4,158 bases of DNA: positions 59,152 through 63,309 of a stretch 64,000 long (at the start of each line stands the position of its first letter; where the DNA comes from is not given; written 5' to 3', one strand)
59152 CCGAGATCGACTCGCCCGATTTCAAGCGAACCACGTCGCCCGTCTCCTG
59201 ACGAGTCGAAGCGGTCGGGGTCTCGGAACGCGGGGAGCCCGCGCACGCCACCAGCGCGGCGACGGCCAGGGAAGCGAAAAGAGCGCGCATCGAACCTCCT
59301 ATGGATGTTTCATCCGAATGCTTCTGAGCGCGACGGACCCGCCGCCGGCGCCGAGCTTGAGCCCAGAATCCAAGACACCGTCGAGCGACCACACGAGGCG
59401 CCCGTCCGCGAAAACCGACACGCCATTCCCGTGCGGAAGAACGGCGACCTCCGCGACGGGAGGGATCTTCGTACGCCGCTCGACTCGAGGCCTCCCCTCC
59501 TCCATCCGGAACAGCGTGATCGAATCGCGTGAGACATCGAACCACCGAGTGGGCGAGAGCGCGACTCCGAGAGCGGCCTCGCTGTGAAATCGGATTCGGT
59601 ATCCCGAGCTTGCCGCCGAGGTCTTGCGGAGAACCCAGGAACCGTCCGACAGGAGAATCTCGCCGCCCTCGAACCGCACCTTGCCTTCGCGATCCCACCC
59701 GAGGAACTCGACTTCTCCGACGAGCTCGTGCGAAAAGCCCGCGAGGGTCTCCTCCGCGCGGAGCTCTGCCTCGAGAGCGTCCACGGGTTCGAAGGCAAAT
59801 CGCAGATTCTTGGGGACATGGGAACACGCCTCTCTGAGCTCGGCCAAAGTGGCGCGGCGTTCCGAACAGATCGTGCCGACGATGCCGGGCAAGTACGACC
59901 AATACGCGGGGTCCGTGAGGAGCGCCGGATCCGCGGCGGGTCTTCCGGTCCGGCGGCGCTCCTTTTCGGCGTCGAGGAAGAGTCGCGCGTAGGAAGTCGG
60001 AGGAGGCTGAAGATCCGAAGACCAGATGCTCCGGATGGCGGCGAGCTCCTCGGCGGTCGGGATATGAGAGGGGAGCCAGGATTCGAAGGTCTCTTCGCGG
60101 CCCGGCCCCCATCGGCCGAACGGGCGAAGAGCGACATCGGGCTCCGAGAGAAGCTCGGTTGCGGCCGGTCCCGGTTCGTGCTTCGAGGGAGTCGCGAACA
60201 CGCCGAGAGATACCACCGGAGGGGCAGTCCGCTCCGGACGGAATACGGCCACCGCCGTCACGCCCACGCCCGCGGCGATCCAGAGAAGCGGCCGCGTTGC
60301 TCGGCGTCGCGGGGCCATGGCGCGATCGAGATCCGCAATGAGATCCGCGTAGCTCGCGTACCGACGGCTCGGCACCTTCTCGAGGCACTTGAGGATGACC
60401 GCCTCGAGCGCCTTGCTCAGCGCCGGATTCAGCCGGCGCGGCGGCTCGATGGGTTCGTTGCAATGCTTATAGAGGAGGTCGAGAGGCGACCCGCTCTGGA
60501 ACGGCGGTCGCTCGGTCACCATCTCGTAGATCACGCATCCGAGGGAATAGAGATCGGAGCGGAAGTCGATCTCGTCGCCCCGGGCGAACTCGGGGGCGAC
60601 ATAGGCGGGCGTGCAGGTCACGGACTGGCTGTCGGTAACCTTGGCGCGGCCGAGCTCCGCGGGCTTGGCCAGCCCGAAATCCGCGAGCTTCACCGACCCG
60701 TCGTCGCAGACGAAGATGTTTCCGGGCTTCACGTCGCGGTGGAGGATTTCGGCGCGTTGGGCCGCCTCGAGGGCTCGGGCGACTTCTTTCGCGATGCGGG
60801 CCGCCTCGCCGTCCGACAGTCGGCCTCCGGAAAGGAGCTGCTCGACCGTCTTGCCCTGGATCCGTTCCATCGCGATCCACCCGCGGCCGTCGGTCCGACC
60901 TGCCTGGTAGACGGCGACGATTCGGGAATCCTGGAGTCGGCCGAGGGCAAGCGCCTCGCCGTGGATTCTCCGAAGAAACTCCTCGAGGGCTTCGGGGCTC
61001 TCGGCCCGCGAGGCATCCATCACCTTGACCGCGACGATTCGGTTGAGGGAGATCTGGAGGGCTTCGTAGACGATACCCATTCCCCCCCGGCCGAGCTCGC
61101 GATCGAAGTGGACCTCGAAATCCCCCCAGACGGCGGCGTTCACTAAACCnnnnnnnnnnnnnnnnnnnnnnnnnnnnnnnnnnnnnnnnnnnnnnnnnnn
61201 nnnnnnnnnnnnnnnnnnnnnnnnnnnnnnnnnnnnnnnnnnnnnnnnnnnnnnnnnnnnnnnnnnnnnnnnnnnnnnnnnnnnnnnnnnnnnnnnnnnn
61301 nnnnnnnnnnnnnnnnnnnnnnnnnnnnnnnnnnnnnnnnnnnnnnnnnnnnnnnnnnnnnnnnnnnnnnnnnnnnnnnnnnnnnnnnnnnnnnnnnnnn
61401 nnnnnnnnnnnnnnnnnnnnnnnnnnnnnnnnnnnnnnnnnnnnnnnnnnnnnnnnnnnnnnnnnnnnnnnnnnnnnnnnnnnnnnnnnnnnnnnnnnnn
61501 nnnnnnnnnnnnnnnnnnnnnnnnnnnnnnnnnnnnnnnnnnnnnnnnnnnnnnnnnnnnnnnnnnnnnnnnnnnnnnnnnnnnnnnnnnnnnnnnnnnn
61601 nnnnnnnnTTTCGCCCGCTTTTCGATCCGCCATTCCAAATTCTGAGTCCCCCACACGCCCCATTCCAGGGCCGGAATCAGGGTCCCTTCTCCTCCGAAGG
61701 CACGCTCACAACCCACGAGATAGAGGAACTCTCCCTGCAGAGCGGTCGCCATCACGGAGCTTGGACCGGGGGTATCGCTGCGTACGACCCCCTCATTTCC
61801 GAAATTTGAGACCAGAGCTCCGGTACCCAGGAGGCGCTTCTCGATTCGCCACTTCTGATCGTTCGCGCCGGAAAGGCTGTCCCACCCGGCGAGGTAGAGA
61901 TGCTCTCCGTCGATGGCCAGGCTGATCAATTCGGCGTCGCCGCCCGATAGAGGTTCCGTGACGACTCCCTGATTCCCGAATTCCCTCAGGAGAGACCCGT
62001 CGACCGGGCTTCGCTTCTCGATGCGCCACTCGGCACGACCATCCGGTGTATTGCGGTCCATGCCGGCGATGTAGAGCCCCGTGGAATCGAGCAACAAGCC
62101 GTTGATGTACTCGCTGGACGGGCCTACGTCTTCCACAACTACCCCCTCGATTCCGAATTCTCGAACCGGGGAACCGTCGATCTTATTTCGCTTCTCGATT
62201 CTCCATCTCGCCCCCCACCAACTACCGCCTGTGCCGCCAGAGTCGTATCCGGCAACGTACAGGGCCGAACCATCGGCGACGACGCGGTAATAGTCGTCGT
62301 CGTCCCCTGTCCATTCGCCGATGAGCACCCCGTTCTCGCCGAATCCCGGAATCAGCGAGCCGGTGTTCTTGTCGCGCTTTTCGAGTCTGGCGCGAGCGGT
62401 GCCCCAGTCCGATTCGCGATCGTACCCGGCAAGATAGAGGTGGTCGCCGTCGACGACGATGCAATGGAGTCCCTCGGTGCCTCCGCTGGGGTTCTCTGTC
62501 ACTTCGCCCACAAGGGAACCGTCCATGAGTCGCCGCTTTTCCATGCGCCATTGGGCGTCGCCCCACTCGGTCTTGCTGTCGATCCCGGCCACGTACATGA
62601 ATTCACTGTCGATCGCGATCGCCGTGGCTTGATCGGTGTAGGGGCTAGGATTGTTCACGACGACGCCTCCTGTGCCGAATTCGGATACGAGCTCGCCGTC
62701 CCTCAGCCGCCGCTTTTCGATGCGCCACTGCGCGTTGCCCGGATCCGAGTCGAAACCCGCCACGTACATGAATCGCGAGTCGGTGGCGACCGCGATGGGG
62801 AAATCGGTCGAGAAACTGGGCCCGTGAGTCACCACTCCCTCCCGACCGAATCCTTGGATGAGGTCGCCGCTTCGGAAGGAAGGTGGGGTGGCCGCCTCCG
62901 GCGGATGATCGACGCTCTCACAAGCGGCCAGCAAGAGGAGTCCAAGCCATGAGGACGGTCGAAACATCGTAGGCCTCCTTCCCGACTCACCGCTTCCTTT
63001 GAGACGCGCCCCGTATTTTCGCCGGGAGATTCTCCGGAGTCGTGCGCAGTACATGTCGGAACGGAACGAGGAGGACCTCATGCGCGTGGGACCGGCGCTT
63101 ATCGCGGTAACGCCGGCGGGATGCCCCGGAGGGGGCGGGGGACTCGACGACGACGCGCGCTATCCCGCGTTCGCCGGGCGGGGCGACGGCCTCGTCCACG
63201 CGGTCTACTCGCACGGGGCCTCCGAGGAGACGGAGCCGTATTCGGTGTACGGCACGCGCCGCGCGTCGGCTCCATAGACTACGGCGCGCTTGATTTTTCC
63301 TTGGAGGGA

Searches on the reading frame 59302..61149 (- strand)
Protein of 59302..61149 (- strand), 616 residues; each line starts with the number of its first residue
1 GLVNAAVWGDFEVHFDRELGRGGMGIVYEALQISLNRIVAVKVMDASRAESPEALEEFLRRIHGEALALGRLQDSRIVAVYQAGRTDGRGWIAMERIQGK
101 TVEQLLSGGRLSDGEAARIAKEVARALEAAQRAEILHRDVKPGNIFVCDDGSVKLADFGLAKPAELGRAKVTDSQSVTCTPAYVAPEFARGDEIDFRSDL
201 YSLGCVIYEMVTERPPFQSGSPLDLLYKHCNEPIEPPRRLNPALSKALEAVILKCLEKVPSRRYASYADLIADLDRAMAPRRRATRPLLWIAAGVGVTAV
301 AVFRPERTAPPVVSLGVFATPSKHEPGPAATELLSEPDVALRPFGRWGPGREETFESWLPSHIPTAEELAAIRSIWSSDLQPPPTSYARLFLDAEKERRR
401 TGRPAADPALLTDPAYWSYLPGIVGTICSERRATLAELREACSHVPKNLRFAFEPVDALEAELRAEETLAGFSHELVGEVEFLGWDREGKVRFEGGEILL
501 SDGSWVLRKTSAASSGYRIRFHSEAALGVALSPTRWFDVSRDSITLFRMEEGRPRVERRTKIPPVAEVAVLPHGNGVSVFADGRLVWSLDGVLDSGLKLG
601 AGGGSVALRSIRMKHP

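Call 59: search_protein_families(library=pfam, proteins=[window:59302-61149:-], max_evalue=0.0001)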
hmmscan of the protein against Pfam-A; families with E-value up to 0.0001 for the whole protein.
window:59302-61149:- (616 aa): 3 families
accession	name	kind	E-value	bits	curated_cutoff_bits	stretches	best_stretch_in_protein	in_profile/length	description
PF00069.31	Pkinase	-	7.9e-48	163.6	31.7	1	14-265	2-253/263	Protein kinase domain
PF07714.23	PK_Tyr_Ser-Thr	-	5.2e-27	95.2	23.1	1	13-264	1-249/258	Protein tyrosine and serine/threonine kinase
PF03109.22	ABC1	-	2.7e-05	23.9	22.9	0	92-162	145-215/244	ABC1 atypical kinase-like domain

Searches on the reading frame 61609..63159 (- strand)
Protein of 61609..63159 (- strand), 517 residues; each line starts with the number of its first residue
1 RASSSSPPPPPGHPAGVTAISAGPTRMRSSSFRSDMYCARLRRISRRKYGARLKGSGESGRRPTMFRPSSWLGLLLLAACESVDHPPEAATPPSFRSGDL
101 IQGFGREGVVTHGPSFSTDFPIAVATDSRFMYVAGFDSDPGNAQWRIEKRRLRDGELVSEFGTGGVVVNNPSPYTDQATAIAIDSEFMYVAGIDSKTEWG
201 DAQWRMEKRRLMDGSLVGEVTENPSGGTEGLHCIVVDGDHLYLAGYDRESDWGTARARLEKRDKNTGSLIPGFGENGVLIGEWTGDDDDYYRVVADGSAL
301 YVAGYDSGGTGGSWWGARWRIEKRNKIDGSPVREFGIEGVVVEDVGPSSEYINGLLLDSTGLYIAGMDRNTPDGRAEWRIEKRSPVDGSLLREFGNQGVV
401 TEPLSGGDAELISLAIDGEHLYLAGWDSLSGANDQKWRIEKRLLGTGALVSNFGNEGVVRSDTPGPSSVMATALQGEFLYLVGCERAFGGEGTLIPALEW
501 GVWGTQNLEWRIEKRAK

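Call 59: search_protein_families(library=pfam, proteins=[window:61609-63159:-], max_evalue=0.0001)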
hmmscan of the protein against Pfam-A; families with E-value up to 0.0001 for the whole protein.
window:61609-63159:- (517 aa): 1 family
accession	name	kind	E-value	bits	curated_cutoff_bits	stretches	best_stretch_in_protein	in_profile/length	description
PF00161.24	RIP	-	2.4e-05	24.4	21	0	404-429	47-71/197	Ribosome inactivating protein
